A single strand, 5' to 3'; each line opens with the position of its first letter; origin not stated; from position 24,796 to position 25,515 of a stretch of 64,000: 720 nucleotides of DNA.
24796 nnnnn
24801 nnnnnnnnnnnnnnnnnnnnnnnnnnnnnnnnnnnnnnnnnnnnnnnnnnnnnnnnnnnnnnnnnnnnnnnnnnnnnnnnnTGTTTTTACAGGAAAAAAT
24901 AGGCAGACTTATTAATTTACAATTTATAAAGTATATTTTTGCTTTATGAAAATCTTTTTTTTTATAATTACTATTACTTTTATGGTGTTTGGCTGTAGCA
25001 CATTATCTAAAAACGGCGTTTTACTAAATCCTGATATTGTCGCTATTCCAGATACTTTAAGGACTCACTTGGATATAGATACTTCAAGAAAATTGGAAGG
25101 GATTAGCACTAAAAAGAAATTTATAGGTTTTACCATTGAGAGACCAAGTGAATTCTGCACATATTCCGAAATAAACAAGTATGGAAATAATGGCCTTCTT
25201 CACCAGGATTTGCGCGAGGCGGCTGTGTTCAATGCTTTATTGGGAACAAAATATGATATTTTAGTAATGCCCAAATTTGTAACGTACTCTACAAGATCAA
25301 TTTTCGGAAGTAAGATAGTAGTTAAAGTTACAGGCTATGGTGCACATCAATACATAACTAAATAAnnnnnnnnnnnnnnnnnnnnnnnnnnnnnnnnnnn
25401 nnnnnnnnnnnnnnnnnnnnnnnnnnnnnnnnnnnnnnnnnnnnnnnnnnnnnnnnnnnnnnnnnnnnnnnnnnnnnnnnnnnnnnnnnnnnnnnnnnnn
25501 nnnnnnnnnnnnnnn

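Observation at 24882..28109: Sharply AT-rich 3.2-kb island encoding a lipoprotein, a large secreted beta-rich protein and a LamG-domain lipoprotein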

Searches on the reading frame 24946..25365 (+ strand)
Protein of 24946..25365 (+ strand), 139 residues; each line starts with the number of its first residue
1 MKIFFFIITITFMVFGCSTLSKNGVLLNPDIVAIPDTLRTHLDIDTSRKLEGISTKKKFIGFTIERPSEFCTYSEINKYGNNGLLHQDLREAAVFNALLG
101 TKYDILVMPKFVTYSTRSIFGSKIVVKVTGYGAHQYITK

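Call 3: search_protein_families(library=pfam, proteins=[window:24946-25365:+], max_evalue=0.1)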
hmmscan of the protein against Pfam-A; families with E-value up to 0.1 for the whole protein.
window:24946-25365:+ (139 aa): 0 families

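Call 4: search_protein_families(library=ncbifam, proteins=[window:24946-25365:+], max_evalue=0.1)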
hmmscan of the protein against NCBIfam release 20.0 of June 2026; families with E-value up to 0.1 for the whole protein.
window:24946-25365:+ (139 aa): 0 families

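Call 19: find_homologous_proteins(query=A2, max_evalue=0.01)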
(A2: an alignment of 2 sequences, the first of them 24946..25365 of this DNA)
Query A2 (2 sequences) (139 aa, profile of the alignment): 15 proteins with E <= 0.01 among 177 candidates.
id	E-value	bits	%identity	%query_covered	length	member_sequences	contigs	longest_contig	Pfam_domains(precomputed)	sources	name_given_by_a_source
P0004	3.2e-75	269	100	100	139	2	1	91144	-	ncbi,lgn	-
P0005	4.8e-72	258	42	98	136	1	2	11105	-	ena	-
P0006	4.5e-62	226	42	98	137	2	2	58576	-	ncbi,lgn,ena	-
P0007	3.6e-60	220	76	97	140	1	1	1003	-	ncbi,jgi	jgi:hypothetical protein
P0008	1.1e-57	212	43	96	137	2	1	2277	-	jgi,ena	jgi:hypothetical protein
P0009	7.4e-52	193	49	100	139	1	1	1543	-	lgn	-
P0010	1.1e-51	192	57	86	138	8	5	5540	-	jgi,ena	jgi:hypothetical protein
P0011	2.6e-51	191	51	100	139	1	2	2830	-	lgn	-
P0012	2.2e-50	188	50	100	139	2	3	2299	-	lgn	-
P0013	5.1e-50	187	51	91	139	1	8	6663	-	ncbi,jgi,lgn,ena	-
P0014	6.4e-49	183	51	91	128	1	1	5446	-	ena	-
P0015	7.7e-49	183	51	91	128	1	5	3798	-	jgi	jgi:hypothetical protein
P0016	1.4e-41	160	53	92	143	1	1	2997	-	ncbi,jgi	jgi:hypothetical protein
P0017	3.5e-41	158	52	78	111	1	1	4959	-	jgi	jgi:hypothetical protein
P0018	3.4e-38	149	50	94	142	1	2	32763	-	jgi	jgi:hypothetical protein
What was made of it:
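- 24946..25365 (+): Gene A: 139-aa lipoprotein (lipobox VFGC, Cys17). No acidic export signal after the Cys, so it is predicted to face the periplasm. New family. 15 clusters found in 5.8 billion proteins, all unannotated (call 19).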

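Call 21: find_encoding_contigs(protein=P0006, flank=8000, max_places=3)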
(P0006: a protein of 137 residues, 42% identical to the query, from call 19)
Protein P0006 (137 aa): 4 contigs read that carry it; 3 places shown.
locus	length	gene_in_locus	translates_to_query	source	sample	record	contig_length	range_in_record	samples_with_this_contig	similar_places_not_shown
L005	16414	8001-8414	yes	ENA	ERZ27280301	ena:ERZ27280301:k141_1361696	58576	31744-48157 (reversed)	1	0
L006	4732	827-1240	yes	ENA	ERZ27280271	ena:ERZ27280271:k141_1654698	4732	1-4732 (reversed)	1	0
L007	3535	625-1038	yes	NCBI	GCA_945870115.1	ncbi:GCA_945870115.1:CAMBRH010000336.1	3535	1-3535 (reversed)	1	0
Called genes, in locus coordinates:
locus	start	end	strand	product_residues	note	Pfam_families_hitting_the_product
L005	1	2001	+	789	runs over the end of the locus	PF00488:MutS_V, PF20297:MSSS, PF01713:Smr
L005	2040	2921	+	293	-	PF00763:THF_DHG_CYH, PF02882:THF_DHG_CYH_C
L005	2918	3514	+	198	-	PF04055:Radical_SAM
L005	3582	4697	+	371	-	PF00144:Beta-lactamase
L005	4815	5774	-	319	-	-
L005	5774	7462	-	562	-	PF07837:FTCD_N, PF02971:FTCD, PF04961:FTCD_C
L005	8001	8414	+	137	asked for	-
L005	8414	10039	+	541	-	-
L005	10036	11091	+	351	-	PF09603:Fib_succ_major (faint)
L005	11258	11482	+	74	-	-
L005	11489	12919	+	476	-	PF00578:AhpC-TSA, PF08534:Redoxin, PF13098:Thioredoxin_2 (faint), PF13905:Thioredoxin_8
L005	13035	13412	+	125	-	PF12844:HTH_19 (weak), PF01381:HTH_3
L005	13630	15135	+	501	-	PF02878:PGM_PMM_I, PF02879:PGM_PMM_II, PF02880:PGM_PMM_III, PF00408:PGM_PMM_IV (weak)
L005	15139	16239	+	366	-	PF01926:MMR_HSR1, PF02421:FeoB_N, PF06071:YchF-GTPase_C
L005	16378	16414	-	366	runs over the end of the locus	-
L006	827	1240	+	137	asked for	-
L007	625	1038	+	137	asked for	-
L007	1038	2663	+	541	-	-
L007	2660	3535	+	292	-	?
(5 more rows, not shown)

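Call 22: find_encoding_contigs(protein=P0018, flank=8000, max_places=3)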
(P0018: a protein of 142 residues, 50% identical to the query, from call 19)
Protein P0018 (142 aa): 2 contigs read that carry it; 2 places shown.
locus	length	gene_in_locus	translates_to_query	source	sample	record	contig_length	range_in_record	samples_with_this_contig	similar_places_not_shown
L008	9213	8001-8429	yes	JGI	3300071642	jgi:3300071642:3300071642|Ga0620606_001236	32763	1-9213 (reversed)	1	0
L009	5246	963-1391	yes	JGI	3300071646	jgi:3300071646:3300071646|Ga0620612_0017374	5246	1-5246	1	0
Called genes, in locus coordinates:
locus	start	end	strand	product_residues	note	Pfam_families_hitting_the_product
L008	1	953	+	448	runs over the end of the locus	PF01979:Amidohydro_1, PF12890:DHOase (weak), PF07969:Amidohydro_3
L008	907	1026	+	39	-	-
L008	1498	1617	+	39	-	-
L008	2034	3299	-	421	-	PF00364:Biotin_lipoyl, PF02817:E3_binding, PF00198:2-oxoacid_dh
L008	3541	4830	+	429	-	PF11013:DUF2851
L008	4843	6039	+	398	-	PF01266:DAO, PF06039:Mqo (faint)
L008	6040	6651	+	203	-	PF10263:SprT-like (weak)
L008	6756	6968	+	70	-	-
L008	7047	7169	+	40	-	-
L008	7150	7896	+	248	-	PF04397:LytTR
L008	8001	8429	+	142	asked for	-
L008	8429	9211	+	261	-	?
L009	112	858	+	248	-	PF04397:LytTR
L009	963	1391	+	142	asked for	-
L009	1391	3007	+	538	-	-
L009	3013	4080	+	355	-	PF13385:Laminin_G_3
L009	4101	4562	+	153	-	-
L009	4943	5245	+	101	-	?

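Call 23: find_encoding_contigs(protein=P0013, flank=8000, max_places=3)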
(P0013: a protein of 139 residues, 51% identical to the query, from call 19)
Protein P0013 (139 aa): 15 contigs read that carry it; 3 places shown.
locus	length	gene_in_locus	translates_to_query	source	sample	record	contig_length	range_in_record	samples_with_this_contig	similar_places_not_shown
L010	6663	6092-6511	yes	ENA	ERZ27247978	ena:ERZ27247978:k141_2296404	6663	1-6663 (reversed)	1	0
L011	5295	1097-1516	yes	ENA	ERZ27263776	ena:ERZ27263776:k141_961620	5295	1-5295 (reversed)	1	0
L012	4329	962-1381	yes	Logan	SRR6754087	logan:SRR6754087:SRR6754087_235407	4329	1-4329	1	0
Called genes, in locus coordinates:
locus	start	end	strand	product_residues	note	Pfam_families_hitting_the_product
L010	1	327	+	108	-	?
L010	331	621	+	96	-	-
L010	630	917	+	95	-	PF05164:ZapA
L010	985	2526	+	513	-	PF12072:RNase_Y_N, PF00013:KH_1 (weak), PF01966:HD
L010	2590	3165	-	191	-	-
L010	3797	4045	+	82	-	-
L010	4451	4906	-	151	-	PF12844:HTH_19, PF13560:HTH_31, PF01381:HTH_3, PF13443:HTH_26 (weak)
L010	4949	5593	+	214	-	-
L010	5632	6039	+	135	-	-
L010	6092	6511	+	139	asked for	-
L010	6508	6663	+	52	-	?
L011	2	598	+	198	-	?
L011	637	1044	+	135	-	-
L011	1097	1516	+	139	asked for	-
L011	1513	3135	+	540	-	-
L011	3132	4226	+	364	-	PF13385:Laminin_G_3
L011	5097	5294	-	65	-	?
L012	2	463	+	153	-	?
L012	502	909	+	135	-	-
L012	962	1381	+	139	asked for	-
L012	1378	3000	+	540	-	-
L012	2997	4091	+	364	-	PF13385:Laminin_G_3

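Call 27: find_related_loci(query=A3, collection=genome_contigs, flank=10000)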
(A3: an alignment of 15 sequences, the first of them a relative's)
Query A3 (139 aa) in genome_contigs; peptide patterns used: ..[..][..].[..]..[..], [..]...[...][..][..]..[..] (x = any residue, [..] = any of these).
382 stretches matched a pattern; 1 encode a relative of the query (tblastn E <= 1e-3); 1 distinct loci.
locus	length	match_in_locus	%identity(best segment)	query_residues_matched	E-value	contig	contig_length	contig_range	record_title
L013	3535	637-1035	42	4-139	4e-33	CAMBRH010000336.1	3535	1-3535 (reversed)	MAG: Chitinophaga pinensis isolate MiH-16apr19-121 genome assembly, contig: MiH-16apr19-C75339, whole genome shotgun seq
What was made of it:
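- Tried and rejected: The GTDB species representatives hold a single locus, a MAG labelled Chitinophaga pinensis (call 27).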

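Call 29: search_solved_structures(query=A3, max_evalue=10)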
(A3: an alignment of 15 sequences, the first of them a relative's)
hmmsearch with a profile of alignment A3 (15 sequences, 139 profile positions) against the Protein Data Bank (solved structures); distinct sequences matched with E-value up to 10: 0.
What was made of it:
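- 24946..25365 (+): No Pfam, NCBIfam or PDB hit (calls 3, 4, 29).
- On RcsF: No sequence hit (calls 3, 4, 29).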

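Call 35: find_encoding_contigs(protein=P0010, flank=8000, max_places=4)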
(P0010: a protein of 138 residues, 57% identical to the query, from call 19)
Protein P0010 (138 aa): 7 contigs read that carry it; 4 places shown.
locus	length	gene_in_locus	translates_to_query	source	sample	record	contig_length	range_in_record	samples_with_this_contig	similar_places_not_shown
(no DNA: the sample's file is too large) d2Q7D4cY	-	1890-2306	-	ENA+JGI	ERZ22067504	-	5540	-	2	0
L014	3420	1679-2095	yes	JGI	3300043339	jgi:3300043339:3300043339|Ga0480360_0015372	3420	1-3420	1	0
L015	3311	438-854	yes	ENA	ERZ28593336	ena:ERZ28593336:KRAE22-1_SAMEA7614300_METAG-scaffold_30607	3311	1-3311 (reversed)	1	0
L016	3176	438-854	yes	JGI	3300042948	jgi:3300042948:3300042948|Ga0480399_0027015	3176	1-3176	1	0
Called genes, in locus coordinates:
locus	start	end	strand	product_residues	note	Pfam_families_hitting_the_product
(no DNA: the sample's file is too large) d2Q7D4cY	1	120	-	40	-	?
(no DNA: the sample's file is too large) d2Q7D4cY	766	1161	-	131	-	PF12844:HTH_19 (weak), PF13560:HTH_31, PF01381:HTH_3, PF13443:HTH_26 (weak)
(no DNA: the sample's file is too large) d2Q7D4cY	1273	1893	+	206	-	-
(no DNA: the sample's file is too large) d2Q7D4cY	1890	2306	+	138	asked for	-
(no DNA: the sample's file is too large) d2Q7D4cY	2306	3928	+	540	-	-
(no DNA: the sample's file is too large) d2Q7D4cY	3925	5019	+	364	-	PF13385:Laminin_G_3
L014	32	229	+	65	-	PF18762:Kinase-PolyVal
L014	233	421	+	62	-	PF18762:Kinase-PolyVal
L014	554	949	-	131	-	PF12844:HTH_19 (weak), PF13560:HTH_31, PF01381:HTH_3, PF13443:HTH_26 (weak)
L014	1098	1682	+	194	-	-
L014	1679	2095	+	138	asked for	-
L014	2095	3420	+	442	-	?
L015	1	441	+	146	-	?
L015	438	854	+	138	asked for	-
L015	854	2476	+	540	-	-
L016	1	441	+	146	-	?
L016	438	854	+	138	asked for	-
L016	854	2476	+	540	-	-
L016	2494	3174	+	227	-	?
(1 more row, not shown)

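Call 36: find_encoding_contigs(protein=P0016, flank=8000, max_places=3)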
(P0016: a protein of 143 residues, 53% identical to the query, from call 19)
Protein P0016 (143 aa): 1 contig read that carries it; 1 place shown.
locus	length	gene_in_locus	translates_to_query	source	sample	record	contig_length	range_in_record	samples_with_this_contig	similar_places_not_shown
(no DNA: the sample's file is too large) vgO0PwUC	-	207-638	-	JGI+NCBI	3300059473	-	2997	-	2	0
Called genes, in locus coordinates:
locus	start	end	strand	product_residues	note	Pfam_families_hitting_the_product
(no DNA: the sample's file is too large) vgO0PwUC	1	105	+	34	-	?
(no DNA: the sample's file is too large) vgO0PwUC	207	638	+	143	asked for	-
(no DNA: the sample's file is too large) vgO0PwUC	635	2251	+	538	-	-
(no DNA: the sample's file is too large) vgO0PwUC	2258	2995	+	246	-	?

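Call 38: search_protein_families(library=pfam, proteins=[L010:4949-5593:+, L010:5632-6039:+, L014:1098-1682:+, L009:112-858:+, L009:4101-4562:+, L005:11258-11482:+, L010:4451-4906:-], max_evalue=0.1)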
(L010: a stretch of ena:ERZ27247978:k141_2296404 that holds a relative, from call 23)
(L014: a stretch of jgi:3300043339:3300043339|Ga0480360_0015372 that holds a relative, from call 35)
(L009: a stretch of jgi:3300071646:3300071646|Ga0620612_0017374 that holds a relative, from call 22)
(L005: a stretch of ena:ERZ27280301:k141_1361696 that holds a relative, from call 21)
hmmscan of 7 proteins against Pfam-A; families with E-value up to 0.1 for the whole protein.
L010:4949-5593:+ (214 aa): 0 families

L010:5632-6039:+ (135 aa): 2 families
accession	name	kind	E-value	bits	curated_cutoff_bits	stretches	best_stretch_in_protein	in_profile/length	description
PF01541.30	GIY-YIG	-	0.005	17.5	22.6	1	44-90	11-54/78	GIY-YIG catalytic domain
PF06554.17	Olfactory_mark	-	0.026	14.8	25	0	12-91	57-127/140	Olfactory marker protein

L014:1098-1682:+ (194 aa): 0 families

L009:112-858:+ (248 aa): 1 family
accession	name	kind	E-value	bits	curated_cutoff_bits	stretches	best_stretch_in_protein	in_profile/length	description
PF04397.21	LytTR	-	1.8e-12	47.7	22.6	1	149-241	4-97/98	LytTr DNA-binding domain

L009:4101-4562:+ (153 aa): 0 families

L005:11258-11482:+ (74 aa): 0 families

L010:4451-4906:- (151 aa): 5 families
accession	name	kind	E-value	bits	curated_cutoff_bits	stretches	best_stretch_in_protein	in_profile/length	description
PF01381.28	HTH_3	-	7.4e-14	52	23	1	31-82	1-52/55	Helix-turn-helix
PF13560.12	HTH_31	-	4.6e-11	43.3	27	1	27-81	2-57/64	Helix-turn-helix domain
PF12844.13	HTH_19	-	7e-08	32.7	30.2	1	28-87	1-60/64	Helix-turn-helix domain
PF13443.12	HTH_26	-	3.5e-07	30.8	22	1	30-88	1-60/63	Cro/C1-type HTH DNA-binding domain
PF13744.12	HTH_37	-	0.014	15.6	27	1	27-77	19-70/80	Helix-turn-helix domain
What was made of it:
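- Regulator genes (LytTR, XRE) adjoin some cassettes (calls 22, 23, 35, 38).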
